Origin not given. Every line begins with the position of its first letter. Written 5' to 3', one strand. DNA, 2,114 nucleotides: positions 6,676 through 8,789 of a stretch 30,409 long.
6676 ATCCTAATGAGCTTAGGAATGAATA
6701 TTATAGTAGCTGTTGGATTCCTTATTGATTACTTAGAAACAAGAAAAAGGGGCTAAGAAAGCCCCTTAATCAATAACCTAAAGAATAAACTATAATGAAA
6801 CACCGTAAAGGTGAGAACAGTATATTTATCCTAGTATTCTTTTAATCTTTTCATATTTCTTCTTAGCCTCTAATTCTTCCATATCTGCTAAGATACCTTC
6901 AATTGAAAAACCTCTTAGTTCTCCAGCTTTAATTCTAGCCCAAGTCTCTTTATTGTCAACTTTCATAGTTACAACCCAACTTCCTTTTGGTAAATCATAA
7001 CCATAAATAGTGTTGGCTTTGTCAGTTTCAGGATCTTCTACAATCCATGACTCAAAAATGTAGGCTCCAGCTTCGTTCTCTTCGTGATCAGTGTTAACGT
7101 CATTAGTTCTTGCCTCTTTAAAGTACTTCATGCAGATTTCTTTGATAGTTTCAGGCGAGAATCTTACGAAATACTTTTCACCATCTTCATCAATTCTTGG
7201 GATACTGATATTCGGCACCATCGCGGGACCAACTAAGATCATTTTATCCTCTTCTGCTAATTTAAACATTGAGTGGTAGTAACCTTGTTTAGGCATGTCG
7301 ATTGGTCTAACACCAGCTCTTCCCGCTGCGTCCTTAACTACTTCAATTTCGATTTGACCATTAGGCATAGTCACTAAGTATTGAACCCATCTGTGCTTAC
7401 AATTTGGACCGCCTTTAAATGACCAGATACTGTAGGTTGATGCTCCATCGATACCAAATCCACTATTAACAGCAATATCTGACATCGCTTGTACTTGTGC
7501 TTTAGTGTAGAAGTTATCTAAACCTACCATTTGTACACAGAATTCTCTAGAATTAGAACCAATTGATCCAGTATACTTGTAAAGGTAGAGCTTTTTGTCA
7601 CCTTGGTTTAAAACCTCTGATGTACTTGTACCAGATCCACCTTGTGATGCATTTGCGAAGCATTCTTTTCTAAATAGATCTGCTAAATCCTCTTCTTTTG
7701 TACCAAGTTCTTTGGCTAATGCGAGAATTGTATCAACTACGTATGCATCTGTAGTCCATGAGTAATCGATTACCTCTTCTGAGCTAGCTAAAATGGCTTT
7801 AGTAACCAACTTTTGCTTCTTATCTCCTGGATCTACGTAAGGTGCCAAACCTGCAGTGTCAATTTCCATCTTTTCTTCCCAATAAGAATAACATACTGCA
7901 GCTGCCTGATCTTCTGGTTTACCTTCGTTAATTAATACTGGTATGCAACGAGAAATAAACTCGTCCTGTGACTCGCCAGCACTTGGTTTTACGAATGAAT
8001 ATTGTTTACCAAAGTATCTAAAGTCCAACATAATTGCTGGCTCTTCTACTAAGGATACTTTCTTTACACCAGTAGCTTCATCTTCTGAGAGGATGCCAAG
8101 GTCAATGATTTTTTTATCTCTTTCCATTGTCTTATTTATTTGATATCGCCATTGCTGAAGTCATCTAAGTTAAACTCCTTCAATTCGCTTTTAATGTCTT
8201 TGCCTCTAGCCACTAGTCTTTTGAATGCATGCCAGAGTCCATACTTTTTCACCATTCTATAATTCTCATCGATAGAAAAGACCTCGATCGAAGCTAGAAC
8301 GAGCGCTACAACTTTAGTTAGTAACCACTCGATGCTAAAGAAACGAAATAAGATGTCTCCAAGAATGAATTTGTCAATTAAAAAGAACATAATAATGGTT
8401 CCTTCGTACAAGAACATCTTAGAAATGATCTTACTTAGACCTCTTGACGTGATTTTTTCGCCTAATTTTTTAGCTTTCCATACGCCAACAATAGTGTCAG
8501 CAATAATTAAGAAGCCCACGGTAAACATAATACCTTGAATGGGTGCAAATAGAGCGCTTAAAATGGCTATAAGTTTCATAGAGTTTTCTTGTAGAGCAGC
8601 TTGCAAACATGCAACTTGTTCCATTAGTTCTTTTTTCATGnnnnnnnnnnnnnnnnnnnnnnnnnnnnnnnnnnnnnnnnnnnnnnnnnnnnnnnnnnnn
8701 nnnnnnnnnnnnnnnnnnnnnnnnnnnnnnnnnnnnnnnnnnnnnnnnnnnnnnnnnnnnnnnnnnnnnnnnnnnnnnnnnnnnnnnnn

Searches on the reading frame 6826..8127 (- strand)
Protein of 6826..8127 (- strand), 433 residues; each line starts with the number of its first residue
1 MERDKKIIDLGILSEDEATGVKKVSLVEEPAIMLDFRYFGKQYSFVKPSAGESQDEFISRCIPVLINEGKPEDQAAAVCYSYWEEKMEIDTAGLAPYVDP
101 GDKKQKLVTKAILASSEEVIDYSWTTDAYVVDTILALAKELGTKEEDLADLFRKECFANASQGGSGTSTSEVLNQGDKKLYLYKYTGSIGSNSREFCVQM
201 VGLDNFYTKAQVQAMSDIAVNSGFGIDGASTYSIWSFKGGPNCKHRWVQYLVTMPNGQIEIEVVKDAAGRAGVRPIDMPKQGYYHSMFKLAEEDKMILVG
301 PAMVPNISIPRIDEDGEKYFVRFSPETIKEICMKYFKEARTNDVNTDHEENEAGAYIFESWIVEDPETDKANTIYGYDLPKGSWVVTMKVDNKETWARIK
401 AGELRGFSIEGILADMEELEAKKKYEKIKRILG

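Call 13: search_protein_families(library=phrogs, proteins=[window:6826-8127:-], max_evalue=0.01)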
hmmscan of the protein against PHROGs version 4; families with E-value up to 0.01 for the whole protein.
window:6826-8127:- (433 aa): 13 families
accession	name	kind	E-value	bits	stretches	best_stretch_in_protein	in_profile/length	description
phrog_24921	-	unknown function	2.5e-29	103.5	1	291-424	47-180/349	-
phrog_1530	-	other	1.9e-18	67.9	1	291-423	242-358/379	DNA methyltransferase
phrog_3017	-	head and packaging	2.2e-16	61.1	1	287-424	42-165/402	head maturation protease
phrog_15223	-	other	1.1e-15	59.2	1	293-420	11-120/199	protease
phrog_33693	-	head and packaging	4.3e-11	42.9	1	177-302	432-550/560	portal protein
phrog_34096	-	head and packaging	4.8e-11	43.1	1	284-423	123-245/412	head maturation protease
phrog_33677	-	head and packaging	9.8e-08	32.5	1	326-413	179-264/564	head maturation protease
phrog_19260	-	unknown function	7.1e-06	26.7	1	326-416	70-155/253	-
phrog_13242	-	unknown function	0.00084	19.4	1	380-416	390-426/450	-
phrog_14859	-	DNA, RNA and nucleotide metabolism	0.00094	19.3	1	293-413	246-359/373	RNA ligase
phrog_24841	-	unknown function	0.0022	17.9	0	370-420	79-128/628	-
phrog_2423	-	unknown function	0.0026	18.7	1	54-81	8-35/52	-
phrog_31676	-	unknown function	0.0029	17.8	1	324-413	14-103/328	-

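Call 14: search_protein_families(library=pfam, proteins=[window:6826-8127:-], max_evalue=0.01)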
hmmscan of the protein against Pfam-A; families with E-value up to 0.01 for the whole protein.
window:6826-8127:- (433 aa): 1 family
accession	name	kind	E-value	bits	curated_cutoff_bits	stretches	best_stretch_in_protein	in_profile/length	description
PF14550.11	Peptidase_S78_2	-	1.9e-20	73.6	24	1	288-414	5-123/126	Putative phage serine protease XkdF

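Call 15: find_related_loci(query=window:6826-8127:-, collection=viral_contigs, flank=6000)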
Query window:6826-8127:- (433 aa) in viral_contigs; peptide patterns used: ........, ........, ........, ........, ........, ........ (x = any residue, [..] = any of these).
31 stretches matched a pattern; 7 encode a relative of the query (tblastn E <= 1e-3); 7 distinct loci.
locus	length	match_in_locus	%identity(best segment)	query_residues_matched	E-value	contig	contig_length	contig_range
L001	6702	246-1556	78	1-432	0e+0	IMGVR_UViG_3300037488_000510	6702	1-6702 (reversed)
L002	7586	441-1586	75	45-428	0e+0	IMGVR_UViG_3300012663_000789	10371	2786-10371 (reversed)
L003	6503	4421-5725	59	1-432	1e-156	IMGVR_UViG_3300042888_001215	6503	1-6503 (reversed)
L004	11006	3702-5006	59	1-432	5e-156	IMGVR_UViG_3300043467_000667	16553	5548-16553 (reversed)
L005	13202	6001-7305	59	1-432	5e-156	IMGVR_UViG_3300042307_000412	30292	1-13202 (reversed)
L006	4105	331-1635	57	1-432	2e-159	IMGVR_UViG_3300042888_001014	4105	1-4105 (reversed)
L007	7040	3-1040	54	90-432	8e-105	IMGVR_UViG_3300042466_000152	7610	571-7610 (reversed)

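Call 29: search_dna_similar(query=window:6826-8127:-, collection=phages, mode=protein, max_rows=15)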
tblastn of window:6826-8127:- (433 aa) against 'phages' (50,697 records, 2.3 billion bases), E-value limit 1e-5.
Records with a match: 18; places in all: 22; records where one place covers at least 80% of the query: 0.
Best place of each record, by identity: <60% 18.
By first word of the organism name: Rhizobium 5; Vibrio 5; Nonlabens 4; Rhodobacter 4.
By host as written in the record: Persicivirga sp. IMCC12024 4; Rhodobacter capsulatus YW1 4; Rhizobium leguminosarum biovar viciae 3841 2; Rhizobium phaseoli Y1_11 1; Rhizobium sp. R693 1; Vibrio campbellii 20150730018-1 1; Vibrio harveyi KCTC12724 1; Vibrio harveyi BVH1 1; and 3 more.
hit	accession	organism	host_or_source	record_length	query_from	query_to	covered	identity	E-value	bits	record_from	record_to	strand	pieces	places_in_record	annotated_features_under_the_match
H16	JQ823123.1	Nonlabens phage P12024L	Persicivirga sp. IMCC12024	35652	288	433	34%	35.7%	2e-19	97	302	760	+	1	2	hypothetical protein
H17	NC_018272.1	Nonlabens phage P12024L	Persicivirga sp. IMCC12024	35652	288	433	34%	35.7%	2e-19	97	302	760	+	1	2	hypothetical protein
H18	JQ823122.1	Nonlabens phage P12024S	Persicivirga sp. IMCC12024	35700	293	433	33%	35.4%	3e-19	97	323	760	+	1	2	hypothetical protein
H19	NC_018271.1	Nonlabens phage P12024S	Persicivirga sp. IMCC12024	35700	293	433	33%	35.4%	3e-19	97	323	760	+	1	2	hypothetical protein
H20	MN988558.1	Rhizobium phage RHph_Y1_11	Rhizobium phaseoli Y1_11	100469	245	411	39%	28.2%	5e-8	61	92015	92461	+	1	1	DNA methyltransferase/prohead protease protein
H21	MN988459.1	Rhizobium phage RHph_TM16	Rhizobium sp. R693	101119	288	411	29%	29.4%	2e-7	60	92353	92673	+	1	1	DNA methyltransferase/prohead protease protein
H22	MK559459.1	Vibrio phage vB_VcaS_HC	Vibrio campbellii 20150730018-1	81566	289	410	28%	28.7%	4e-6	55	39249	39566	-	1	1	XkdF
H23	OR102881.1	Vibrio phage vB_VhaS-MS03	Vibrio harveyi KCTC12724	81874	289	410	28%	28.7%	4e-6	55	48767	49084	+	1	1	XkdF-like serine protease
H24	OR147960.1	Vibrio phage vB_VhaS_R21Y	Vibrio harveyi BVH1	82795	289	410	28%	28.7%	4e-6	55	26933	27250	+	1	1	XkdF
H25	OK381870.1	Vibrio phage D4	Vibrio harveyi strain VH2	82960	289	410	28%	28.7%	4e-6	55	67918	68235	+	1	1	XkdF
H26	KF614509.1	Rhizobium phage vB_RleS_L338C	Rhizobium leguminosarum biovar viciae ...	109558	288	413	29%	27.3%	8e-6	54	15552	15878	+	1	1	hypothetical protein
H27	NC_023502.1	Rhizobium phage vB_RleS_L338C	Rhizobium leguminosarum biovar viciae ...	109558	288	413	29%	27.3%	8e-6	54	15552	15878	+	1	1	protease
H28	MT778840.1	Rhizobium phage P11VFA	-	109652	288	413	29%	27.3%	8e-6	54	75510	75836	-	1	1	hypothetical protein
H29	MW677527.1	Rhodobacter phage RcTiptonus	Rhodobacter capsulatus YW1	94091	323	410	20%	33.0%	2e-6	56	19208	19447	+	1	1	31: capsid maturation protease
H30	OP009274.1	Rhodobacter phage RcKickapoo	Rhodobacter capsulatus YW1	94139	323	410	20%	33.0%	2e-6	56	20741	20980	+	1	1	capsid maturation protease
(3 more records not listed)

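Call 41: find_encoding_contigs(protein=window:6826-8127:-, flank=10000, max_places=10)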
Protein window:6826-8127:- (433 aa): 2 contigs read that carry it; 2 places shown.
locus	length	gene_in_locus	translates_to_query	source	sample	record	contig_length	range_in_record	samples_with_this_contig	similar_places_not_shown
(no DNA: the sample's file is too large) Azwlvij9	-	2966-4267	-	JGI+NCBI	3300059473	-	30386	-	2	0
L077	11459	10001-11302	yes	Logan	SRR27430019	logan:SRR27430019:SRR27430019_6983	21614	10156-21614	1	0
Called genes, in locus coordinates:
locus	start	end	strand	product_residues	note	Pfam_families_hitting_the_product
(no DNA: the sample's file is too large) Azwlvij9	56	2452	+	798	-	-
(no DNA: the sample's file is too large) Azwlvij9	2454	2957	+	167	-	PF05105:Phage_holin_4_1 (weak)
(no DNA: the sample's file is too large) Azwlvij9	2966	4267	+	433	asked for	PF14550:Peptidase_S78_2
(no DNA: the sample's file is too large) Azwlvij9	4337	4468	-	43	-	-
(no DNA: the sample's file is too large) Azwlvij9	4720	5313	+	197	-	-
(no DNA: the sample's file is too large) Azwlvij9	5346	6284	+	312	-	-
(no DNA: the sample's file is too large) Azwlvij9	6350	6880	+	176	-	-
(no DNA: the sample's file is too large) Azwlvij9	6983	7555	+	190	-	-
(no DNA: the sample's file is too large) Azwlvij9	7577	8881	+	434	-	PF01391:Collagen, PF24243:Phage_tail_C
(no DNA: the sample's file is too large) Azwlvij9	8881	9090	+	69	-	-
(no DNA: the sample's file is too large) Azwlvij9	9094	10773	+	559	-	-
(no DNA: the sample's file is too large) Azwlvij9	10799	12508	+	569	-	-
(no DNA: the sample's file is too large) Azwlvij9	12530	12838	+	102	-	-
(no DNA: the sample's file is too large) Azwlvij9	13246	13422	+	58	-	PF04218:CENP-B_N (weak)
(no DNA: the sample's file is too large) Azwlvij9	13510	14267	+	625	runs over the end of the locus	PF00270:DEAD, PF04851:ResIII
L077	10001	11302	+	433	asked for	PF14550:Peptidase_S78_2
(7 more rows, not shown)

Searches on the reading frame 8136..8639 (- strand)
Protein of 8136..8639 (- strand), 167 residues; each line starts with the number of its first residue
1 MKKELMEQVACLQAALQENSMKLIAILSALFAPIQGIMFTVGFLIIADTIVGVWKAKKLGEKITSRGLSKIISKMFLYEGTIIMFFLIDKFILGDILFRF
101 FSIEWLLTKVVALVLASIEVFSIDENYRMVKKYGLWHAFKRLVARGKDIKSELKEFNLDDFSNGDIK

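Call 13: search_protein_families(library=phrogs, proteins=[window:8136-8639:-], max_evalue=0.01)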
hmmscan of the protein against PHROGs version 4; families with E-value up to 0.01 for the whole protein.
window:8136-8639:- (167 aa): 3 families
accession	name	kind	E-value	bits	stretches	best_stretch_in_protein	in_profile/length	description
phrog_20732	-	unknown function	9.8e-05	23.5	1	36-126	13-109/157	-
phrog_199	-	lysis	0.0003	20.7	1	17-133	9-115/545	holin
phrog_16231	-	unknown function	0.0077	17.4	0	56-155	93-194/195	-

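Call 14: search_protein_families(library=pfam, proteins=[window:8136-8639:-], max_evalue=0.01)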
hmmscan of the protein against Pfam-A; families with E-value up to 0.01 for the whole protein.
window:8136-8639:- (167 aa): 1 family
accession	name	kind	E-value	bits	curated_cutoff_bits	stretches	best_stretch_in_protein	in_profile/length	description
PF05105.17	Phage_holin_4_1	-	5.8e-07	30.1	22.2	1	26-128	2-97/116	Bacteriophage holin family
